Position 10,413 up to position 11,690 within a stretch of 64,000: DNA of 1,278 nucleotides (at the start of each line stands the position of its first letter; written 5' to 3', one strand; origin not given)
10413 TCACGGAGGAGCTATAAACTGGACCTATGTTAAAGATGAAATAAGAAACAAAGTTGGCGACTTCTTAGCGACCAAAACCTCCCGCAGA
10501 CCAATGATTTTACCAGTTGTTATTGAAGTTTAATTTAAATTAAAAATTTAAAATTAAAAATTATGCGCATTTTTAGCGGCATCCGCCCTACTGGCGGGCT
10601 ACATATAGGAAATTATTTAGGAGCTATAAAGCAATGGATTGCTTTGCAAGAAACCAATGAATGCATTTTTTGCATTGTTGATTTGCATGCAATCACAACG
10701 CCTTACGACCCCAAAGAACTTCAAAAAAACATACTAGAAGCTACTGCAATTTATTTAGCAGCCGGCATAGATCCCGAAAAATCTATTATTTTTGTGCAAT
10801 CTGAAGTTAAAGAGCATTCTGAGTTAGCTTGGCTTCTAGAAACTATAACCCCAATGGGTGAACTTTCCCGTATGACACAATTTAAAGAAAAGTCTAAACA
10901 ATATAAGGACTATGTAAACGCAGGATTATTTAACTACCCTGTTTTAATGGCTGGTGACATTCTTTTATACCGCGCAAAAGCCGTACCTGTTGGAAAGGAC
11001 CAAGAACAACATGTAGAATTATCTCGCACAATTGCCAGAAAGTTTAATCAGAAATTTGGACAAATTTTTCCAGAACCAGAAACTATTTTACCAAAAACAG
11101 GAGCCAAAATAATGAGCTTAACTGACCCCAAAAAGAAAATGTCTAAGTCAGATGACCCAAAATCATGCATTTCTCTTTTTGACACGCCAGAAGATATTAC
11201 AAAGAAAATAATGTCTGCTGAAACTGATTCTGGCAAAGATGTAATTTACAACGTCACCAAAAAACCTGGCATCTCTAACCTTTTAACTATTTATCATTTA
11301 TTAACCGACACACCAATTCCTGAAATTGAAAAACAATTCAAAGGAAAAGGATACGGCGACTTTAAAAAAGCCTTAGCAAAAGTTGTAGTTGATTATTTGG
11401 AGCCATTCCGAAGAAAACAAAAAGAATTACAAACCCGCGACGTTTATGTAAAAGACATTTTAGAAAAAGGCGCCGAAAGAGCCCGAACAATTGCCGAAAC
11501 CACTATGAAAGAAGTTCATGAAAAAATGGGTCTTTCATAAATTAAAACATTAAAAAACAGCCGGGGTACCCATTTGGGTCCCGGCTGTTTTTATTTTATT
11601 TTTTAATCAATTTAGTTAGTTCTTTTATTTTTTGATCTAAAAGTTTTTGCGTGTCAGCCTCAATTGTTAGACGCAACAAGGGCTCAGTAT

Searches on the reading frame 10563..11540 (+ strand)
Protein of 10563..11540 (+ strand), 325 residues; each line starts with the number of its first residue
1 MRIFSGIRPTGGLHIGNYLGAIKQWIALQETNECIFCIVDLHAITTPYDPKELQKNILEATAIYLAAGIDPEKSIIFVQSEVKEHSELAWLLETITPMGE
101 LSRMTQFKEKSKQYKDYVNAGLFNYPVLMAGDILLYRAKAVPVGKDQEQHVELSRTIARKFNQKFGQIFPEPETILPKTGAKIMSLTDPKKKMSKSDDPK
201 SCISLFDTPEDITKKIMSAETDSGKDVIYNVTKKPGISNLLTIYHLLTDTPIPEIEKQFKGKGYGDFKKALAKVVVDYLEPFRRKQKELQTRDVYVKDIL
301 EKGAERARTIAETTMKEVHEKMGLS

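Call 65: search_protein_families(library=pfam, proteins=[window:10563-11540:+])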
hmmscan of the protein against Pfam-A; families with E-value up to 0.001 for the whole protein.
window:10563-11540:+ (325 aa): 1 family
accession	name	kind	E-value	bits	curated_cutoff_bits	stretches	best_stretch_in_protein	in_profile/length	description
PF00579.31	tRNA-synt_1b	-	1.7e-80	270.9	21.1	1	1-279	6-291/292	tRNA synthetases class I (W and Y)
